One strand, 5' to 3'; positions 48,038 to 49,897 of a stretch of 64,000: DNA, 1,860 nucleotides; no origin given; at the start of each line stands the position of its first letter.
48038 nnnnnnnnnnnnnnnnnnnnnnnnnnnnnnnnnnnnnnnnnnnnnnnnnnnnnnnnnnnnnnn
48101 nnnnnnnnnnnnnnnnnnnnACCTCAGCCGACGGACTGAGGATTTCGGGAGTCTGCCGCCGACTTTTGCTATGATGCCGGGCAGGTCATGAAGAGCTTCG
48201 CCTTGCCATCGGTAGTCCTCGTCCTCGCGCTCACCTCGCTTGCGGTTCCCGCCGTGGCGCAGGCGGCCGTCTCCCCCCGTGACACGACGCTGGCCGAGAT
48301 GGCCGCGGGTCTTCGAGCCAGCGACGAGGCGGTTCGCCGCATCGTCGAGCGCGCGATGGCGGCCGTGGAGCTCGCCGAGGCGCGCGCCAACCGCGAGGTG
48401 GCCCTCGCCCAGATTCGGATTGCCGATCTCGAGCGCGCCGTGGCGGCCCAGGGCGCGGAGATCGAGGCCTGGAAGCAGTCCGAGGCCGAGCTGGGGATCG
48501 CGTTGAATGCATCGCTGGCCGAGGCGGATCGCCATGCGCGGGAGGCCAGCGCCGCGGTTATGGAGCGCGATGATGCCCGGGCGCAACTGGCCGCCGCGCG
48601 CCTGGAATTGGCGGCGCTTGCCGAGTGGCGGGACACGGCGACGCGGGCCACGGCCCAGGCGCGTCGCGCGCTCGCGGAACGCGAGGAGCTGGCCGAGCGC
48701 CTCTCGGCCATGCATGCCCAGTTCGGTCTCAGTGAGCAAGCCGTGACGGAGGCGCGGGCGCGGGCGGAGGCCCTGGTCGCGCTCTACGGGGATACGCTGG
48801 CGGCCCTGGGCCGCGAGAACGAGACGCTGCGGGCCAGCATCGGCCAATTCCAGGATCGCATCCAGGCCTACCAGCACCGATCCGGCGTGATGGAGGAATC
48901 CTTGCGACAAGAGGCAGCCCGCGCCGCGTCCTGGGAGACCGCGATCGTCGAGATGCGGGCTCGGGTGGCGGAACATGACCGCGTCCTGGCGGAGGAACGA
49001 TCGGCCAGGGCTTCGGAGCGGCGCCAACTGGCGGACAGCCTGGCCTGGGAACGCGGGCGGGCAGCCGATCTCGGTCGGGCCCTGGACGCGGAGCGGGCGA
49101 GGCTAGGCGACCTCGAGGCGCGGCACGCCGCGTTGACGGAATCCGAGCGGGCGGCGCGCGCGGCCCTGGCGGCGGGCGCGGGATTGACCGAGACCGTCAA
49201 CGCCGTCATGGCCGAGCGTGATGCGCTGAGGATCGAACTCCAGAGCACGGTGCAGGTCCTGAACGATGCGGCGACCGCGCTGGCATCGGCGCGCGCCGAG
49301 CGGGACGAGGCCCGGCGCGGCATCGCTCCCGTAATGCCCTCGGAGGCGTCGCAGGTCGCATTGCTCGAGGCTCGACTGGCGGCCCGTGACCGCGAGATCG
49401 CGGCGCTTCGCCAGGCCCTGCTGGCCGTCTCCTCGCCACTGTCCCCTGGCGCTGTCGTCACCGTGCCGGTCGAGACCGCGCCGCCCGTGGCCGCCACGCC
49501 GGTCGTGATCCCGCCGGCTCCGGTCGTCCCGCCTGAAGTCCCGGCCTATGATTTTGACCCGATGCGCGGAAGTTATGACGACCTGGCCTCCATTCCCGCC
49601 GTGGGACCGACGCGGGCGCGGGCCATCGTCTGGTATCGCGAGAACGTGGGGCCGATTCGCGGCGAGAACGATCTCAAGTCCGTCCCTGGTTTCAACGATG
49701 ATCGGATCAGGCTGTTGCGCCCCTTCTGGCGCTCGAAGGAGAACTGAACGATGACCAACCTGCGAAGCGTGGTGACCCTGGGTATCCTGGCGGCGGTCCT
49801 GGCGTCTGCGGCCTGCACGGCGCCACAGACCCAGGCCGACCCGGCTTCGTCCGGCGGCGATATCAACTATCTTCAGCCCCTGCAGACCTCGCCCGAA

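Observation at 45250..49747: Two tandem secreted coiled-coil proteins (956 and 519 aa) that each terminate in a ComEA-like helix-hairpin-helix domain with a shared atypical signature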

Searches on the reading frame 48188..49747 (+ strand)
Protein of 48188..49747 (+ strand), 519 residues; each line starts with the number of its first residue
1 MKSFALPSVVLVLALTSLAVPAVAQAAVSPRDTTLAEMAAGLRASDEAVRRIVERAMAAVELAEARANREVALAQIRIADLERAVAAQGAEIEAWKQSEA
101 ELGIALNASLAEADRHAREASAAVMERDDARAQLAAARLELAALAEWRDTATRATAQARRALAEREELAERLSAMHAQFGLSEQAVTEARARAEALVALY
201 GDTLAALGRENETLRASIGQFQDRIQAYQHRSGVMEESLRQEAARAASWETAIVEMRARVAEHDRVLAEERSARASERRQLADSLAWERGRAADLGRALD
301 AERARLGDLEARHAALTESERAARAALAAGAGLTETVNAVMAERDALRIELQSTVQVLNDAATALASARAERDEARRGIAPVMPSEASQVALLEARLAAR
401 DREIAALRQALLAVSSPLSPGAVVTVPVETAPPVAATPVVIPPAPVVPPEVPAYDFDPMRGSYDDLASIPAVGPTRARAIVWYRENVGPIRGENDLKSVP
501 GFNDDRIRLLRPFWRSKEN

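Call 3: search_protein_families(library=pfam, proteins=[window:48188-49747:+], max_evalue=0.01)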
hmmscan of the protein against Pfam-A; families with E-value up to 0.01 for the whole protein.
window:48188-49747:+ (519 aa): 3 families
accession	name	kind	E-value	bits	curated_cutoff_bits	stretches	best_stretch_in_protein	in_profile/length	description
PF12836.13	HHH_3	-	2.3e-08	34.5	27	1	462-513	12-63/65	Helix-hairpin-helix motif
PF16808.10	PKcGMP_CC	-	0.00036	20.5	35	0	77-93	9-25/35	Coiled-coil N-terminus of cGMP-dependent protein kinase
PF00633.29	HHH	-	0.0029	17.8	24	0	462-483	9-30/30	Helix-hairpin-helix motif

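Call 7: search_protein_families(library=ncbifam, proteins=[window:48188-49747:+], max_evalue=0.001)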
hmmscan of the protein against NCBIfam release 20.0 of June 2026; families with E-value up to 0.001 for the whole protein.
window:48188-49747:+ (519 aa): 3 families
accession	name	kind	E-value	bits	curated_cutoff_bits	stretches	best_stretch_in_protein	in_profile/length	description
TIGR01259.1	comE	subfamily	4.3e-06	26.7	152.35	1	462-507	66-111/120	comEA protein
TIGR00426.1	TIGR00426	subfamily_domain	5.8e-06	26.3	53.1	1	465-503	17-56/69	competence protein ComEA helix-hairpin-helix repeat region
TIGR02168.1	SMC_prok_B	equivalog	0.00068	17.5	567.35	0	146-376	704-926/1181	chromosome segregation protein SMC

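Call 10: find_homologous_proteins(query=window:48188-49747:+)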
Query window:48188-49747:+ (519 aa): 5 proteins with E <= 0.001 among 8000 candidates.
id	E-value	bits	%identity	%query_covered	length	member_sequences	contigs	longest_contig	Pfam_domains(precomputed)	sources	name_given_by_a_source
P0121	0.0e+0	1029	100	100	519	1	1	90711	PF12836.14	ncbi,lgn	-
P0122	2.6e-124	434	54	98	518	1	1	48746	PF12836.14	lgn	-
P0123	4.5e-103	364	48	100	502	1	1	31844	PF12836.14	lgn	-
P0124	2.8e-35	141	35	59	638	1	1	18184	PF12836.14,PF00633.30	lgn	-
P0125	3.5e-35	140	34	96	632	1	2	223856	PF12836.14,PF00633.30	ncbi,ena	-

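Call 11: find_encoding_contigs(protein=P0121, flank=10000, max_places=4)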
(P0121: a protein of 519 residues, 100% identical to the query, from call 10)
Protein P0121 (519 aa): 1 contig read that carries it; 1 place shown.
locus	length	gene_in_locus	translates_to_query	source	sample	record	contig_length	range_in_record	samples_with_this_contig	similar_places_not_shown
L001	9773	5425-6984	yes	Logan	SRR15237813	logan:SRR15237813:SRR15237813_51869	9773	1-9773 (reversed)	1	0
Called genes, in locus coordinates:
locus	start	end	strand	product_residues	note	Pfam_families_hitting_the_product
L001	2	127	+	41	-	?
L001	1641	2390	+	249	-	PF07719:TPR_2 (faint), PF13424:TPR_12 (weak), PF13428:TPR_14 (faint), PF13414:TPR_11 (weak), PF13432:TPR_16 (weak), PF14559:TPR_19, PF13371:TPR_9 (weak), PF13424:TPR_12 (weak), +6 more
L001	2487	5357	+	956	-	-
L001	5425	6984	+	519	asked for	PF12836:HHH_3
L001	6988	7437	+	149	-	PF27226:AF_1845 (weak)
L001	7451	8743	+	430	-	PF12796:Ank_2, PF13637:Ank_4 (weak), PF00023:Ank (weak), PF12796:Ank_2, PF13857:Ank_5 (weak), PF12796:Ank_2, PF13637:Ank_4 (weak), PF00023:Ank (weak), +2 more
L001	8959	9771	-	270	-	?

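Call 12: find_encoding_contigs(protein=P0125, flank=10000, max_places=4)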
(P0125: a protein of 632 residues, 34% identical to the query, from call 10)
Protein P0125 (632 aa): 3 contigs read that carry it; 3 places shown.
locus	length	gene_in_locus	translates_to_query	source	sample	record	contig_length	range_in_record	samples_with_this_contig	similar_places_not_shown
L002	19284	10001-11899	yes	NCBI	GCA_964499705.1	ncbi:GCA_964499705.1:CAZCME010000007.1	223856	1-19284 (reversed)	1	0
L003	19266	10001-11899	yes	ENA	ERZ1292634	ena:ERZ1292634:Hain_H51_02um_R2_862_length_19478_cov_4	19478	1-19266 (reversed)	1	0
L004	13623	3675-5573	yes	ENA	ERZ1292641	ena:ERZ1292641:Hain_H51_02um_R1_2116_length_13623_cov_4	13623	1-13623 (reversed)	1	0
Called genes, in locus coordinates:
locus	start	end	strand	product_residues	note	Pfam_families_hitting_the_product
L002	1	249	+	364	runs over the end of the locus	PF04055:Radical_SAM, PF13186:SPASM (weak)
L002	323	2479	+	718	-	PF13428:TPR_14 (faint), PF13432:TPR_16 (faint), PF14559:TPR_19 (faint), PF00515:TPR_1 (faint), PF07719:TPR_2 (faint), PF13414:TPR_11 (faint), PF13424:TPR_12 (faint), PF23914:TPR_CcmH_CycH (weak), +1 more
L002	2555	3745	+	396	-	PF13414:TPR_11 (weak), PF13424:TPR_12, PF00515:TPR_1 (weak), PF07719:TPR_2 (weak), PF13414:TPR_11, PF13432:TPR_16, PF14559:TPR_19 (weak), PF00515:TPR_1 (weak), +8 more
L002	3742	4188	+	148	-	-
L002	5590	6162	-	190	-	-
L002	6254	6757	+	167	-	PF07719:TPR_2 (weak), PF13181:TPR_8 (weak), PF13432:TPR_16 (weak), PF13414:TPR_11 (weak), PF13424:TPR_12 (weak), PF14559:TPR_19 (weak), PF00515:TPR_1 (weak), PF07719:TPR_2 (weak), +7 more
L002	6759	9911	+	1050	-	PF13432:TPR_16, PF23914:TPR_CcmH_CycH, PF14559:TPR_19 (weak), PF13432:TPR_16 (weak), PF14559:TPR_19 (weak), PF13428:TPR_14 (weak), PF14559:TPR_19, PF12836:HHH_3, +12 more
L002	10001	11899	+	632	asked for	PF00633:HHH (faint), PF12836:HHH_3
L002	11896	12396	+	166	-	-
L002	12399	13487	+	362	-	PF12796:Ank_2, PF12796:Ank_2, PF13637:Ank_4, PF00023:Ank, PF13637:Ank_4, PF00023:Ank, PF12796:Ank_2, PF12796:Ank_2, +5 more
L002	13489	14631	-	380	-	PF26766:Choice_anch_L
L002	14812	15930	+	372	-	-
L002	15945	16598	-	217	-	PF00702:Hydrolase, PF13419:HAD_2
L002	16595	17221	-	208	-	-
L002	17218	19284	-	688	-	?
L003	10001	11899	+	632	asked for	PF00633:HHH (faint), PF12836:HHH_3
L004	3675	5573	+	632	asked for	PF00633:HHH (faint), PF12836:HHH_3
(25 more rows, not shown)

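Call 16: find_encoding_contigs(protein=P0122, flank=10000, max_places=2)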
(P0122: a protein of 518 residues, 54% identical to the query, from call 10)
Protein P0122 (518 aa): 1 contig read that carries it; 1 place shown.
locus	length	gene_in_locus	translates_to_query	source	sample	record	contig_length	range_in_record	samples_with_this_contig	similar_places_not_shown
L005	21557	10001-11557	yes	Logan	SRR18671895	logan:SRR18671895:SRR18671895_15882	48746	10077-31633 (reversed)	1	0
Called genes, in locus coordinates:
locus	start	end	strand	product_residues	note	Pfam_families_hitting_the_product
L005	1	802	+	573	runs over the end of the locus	PF05157:MshEN, PF00437:T2SSE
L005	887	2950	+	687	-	PF14559:TPR_19 (faint), PF00515:TPR_1 (faint), PF07719:TPR_2 (faint), PF13181:TPR_8 (faint), PF13431:TPR_17 (faint), PF13432:TPR_16 (weak), PF23914:TPR_CcmH_CycH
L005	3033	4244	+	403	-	PF13424:TPR_12 (weak), PF13432:TPR_16, PF00515:TPR_1, PF07719:TPR_2, PF13414:TPR_11, PF13424:TPR_12, PF13432:TPR_16, PF13371:TPR_9, +11 more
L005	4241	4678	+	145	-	-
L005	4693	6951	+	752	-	PF00515:TPR_1 (faint), PF07719:TPR_2 (faint), PF13174:TPR_6 (faint), PF13432:TPR_16 (weak), PF13414:TPR_11 (weak), PF14559:TPR_19 (weak), PF13424:TPR_12 (weak), PF13371:TPR_9 (weak), +6 more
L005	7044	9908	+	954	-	-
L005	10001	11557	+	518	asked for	PF12836:HHH_3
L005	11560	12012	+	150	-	PF27226:AF_1845 (weak)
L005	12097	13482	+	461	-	PF12796:Ank_2, PF24521:Ank_KRIT1 (faint), PF00023:Ank, PF13606:Ank_3 (weak), PF13857:Ank_5 (weak), PF12796:Ank_2, PF13637:Ank_4 (weak), PF12796:Ank_2 (weak)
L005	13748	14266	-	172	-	-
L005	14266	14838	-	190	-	PF04011:LemA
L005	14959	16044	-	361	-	PF04536:TPM_phosphatase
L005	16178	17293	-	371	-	PF09136:Glucodextran_B (weak), PF13860:FlgD_ig (weak)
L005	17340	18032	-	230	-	PF00702:Hydrolase, PF13419:HAD_2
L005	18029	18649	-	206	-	-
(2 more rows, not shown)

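Call 17: find_encoding_contigs(protein=P0123, flank=10000, max_places=2)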
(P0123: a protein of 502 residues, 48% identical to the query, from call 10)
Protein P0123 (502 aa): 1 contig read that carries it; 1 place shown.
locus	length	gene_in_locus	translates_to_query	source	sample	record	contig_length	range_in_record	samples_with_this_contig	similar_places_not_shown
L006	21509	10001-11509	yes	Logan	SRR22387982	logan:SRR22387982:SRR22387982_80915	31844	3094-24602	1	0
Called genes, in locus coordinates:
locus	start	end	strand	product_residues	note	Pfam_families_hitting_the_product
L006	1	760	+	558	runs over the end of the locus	PF05157:MshEN, PF00437:T2SSE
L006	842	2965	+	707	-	PF13428:TPR_14 (faint), PF13432:TPR_16 (faint), PF14559:TPR_19 (faint), PF00515:TPR_1 (faint), PF07719:TPR_2 (faint), PF13181:TPR_8 (faint), PF13431:TPR_17 (faint), PF23914:TPR_CcmH_CycH (weak)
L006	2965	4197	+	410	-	PF13432:TPR_16, PF00515:TPR_1, PF07719:TPR_2, PF13424:TPR_12, PF13414:TPR_11, PF14559:TPR_19, PF00515:TPR_1, PF07719:TPR_2, +11 more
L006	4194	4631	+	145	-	-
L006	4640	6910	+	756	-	PF07719:TPR_2 (faint), PF13174:TPR_6 (faint), PF13374:TPR_10 (faint), PF13424:TPR_12 (faint), PF13428:TPR_14 (faint), PF13414:TPR_11 (weak), PF13432:TPR_16 (weak), PF14559:TPR_19 (weak), +4 more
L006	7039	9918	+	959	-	-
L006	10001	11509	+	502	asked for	PF12836:HHH_3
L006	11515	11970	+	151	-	PF27226:AF_1845 (weak)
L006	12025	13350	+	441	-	-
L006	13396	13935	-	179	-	-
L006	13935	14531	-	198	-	PF04011:LemA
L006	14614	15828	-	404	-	PF04536:TPM_phosphatase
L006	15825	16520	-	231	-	PF00702:Hydrolase, PF13419:HAD_2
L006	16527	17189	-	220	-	-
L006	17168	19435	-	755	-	PF22148:Fervidolysin_NPro-like, PF00082:Peptidase_S8, PF13385:Laminin_G_3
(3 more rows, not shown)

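Call 18: find_encoding_contigs(protein=P0124, flank=10000, max_places=2)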
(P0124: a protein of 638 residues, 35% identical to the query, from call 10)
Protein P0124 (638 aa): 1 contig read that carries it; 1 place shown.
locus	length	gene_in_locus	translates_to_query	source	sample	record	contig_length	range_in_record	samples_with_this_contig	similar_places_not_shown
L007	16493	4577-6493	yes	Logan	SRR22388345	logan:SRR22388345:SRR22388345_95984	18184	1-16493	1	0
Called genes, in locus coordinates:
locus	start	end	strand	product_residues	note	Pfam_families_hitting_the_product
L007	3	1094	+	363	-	?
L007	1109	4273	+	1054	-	-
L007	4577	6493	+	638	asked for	PF00633:HHH, PF12836:HHH_3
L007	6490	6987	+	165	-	-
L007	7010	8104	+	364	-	PF12796:Ank_2, PF24521:Ank_KRIT1 (weak), PF13857:Ank_5, PF00023:Ank, PF13637:Ank_4, PF12796:Ank_2, PF13637:Ank_4, PF12796:Ank_2, +3 more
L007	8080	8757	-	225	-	PF00702:Hydrolase, PF13419:HAD_2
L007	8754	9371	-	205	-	-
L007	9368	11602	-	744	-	PF22148:Fervidolysin_NPro-like (weak), PF00082:Peptidase_S8, PF13385:Laminin_G_3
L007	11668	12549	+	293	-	PF09674:DUF2400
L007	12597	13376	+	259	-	PF00459:Inositol_P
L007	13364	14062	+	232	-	PF00535:Glycos_transf_2, PF10111:Glyco_tranf_2_2 (weak), PF13641:Glyco_tranf_2_3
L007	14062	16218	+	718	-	-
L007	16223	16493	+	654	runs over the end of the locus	?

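Call 34: predict_structure(alignment_id=A2)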
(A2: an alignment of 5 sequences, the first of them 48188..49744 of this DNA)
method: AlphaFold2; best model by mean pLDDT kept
length: 519 residues; sequences in the alignment: 5
mean_pLDDT: 73.0   pTM: 0.22
mean pLDDT of the five models: 73.0, 69.0, 65.1, 64.9, 64.8
residues with pLDDT >= 90: 59; 70-90: 300; 50-70: 76; < 50: 84
segments of 3 or more residues with pLDDT < 50: 1-32, 379-386, 414-453, 517-519
pLDDT, mean of each block of 10 residues (from residue 1): 41 42 38 52 60 77 82 84 86 87 88 88 87 87 82 79 78 67 57 55 75 86 88 89 89 91 92 91 91 91 90 85 77 73 78 78 77 56 46 73 74 45 39 42 43 56 79 84 83 81 80 56
secondary structure, 60 per line:
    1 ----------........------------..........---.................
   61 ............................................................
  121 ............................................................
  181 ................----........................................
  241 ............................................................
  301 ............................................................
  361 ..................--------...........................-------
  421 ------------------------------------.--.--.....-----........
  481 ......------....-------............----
elements in order: H11-18 H31-40 H44-196 H201-378 H387-413 H463-467 H473-486 H493-496 H504-515

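Call 66: find_related_loci(query=A2, collection=viral_contigs, flank=5000)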
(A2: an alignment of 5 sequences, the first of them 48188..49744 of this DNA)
Query A2 (519 aa) in viral_contigs; peptide patterns used: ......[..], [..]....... (x = any residue, [..] = any of these).
73 stretches matched a pattern, but none encodes a relative of the query by tblastn (E <= 1e-3).

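Call 67: search_protein_families(library=padloc, proteins=[window:48188-49744:+], max_evalue=0.001)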
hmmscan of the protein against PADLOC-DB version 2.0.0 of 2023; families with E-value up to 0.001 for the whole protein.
window:48188-49744:+ (519 aa): 0 families
